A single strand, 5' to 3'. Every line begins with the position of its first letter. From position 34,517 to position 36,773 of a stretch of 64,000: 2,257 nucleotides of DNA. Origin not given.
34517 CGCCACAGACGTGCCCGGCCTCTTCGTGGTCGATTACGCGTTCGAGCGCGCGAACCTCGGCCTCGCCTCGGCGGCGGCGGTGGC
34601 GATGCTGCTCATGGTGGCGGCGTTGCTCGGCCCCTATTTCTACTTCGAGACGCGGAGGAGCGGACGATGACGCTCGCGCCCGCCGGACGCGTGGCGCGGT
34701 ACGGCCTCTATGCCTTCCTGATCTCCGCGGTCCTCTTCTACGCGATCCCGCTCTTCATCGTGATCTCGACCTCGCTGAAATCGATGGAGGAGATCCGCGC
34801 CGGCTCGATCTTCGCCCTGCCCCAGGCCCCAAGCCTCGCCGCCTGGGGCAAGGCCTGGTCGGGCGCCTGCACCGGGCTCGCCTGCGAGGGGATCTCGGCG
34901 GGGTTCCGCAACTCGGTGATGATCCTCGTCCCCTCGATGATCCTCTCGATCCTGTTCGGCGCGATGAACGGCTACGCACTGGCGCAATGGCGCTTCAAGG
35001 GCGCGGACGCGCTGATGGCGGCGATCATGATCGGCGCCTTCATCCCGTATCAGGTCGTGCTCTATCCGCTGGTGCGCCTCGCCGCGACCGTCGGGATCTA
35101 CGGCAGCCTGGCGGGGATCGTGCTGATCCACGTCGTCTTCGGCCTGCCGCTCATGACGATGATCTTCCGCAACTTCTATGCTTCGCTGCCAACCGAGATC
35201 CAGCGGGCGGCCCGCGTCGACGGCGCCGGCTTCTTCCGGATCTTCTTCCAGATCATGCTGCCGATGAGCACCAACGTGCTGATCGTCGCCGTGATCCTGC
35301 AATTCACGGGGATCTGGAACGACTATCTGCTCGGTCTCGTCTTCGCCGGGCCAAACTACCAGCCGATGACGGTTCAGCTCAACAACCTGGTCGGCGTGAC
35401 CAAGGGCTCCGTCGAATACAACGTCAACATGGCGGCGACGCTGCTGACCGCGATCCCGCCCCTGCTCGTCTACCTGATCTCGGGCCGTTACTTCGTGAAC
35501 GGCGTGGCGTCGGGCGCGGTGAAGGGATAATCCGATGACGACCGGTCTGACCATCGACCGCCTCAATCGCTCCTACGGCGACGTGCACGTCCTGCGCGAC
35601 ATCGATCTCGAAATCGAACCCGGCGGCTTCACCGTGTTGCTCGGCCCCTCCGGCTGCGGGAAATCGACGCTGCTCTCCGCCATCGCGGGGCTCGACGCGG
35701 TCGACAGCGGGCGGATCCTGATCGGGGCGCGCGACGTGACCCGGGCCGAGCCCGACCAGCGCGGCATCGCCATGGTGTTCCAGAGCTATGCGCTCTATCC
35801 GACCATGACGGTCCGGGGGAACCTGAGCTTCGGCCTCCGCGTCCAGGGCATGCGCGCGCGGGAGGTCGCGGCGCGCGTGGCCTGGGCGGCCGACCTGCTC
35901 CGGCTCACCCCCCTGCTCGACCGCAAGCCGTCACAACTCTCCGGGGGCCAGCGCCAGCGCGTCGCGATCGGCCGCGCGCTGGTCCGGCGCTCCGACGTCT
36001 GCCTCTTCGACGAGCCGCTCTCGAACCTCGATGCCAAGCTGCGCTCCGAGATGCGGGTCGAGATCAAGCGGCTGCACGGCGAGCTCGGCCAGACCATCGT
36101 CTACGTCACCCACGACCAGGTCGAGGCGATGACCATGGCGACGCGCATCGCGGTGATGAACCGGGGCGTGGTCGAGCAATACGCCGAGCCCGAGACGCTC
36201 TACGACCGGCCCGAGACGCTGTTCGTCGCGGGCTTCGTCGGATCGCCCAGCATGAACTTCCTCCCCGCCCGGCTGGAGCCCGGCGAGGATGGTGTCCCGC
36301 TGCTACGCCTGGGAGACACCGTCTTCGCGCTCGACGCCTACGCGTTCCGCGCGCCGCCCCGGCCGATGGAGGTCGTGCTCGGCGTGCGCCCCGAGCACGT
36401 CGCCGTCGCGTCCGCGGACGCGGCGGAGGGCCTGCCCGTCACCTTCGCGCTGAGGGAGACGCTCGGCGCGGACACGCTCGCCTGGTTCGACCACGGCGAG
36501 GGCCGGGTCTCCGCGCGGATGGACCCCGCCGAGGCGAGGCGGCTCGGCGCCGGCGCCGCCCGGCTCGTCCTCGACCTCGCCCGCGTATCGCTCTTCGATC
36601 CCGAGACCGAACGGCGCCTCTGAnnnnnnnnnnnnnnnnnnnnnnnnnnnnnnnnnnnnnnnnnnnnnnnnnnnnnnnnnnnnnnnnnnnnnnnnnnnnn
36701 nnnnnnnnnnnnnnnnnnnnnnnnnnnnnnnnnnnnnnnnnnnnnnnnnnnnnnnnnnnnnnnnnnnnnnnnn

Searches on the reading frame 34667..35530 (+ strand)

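Call 25: search_protein_families(library=pfam, proteins=[window:34667-35530:+])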
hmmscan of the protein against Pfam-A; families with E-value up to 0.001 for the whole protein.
window:34667-35530:+ (287 aa): 1 family
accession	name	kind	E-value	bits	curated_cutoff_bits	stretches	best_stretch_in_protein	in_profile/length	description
PF00528.27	BPD_transp_1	-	1.3e-14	54.7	26.4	1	101-274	8-176/184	Binding-protein-dependent transport system inner membrane component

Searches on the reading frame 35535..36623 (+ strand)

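Call 46: search_protein_families(library=pfam, proteins=[window:35535-36623:+])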
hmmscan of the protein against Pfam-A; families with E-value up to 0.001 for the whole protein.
window:35535-36623:+ (362 aa): 7 families
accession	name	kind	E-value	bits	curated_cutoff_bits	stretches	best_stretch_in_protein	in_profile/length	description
PF00005.33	ABC_tran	-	4.5e-33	115.2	25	1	20-162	1-136/137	ABC transporter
PF17912.7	OB_MalK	-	2e-10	41.8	27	1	236-289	1-53/53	MalK OB fold domain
PF02463.25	SMC_N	-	2.9e-07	30.6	40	1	24-210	19-216/220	RecF/RecN/SMC N terminal domain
PF13304.12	AAA_21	-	6.6e-07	30.1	27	0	32-53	1-22/304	AAA domain, putative AbiEii toxin, Type IV TA system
PF08402.16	TOBE_2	-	3.7e-06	27.4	21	1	282-341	1-62/76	TOBE domain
PF13555.12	AAA_29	-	4.8e-05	23.5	27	1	24-51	16-43/61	P-loop containing region of AAA domain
PF13476.12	AAA_23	-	0.00012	23.3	27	1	21-51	11-40/201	AAA domain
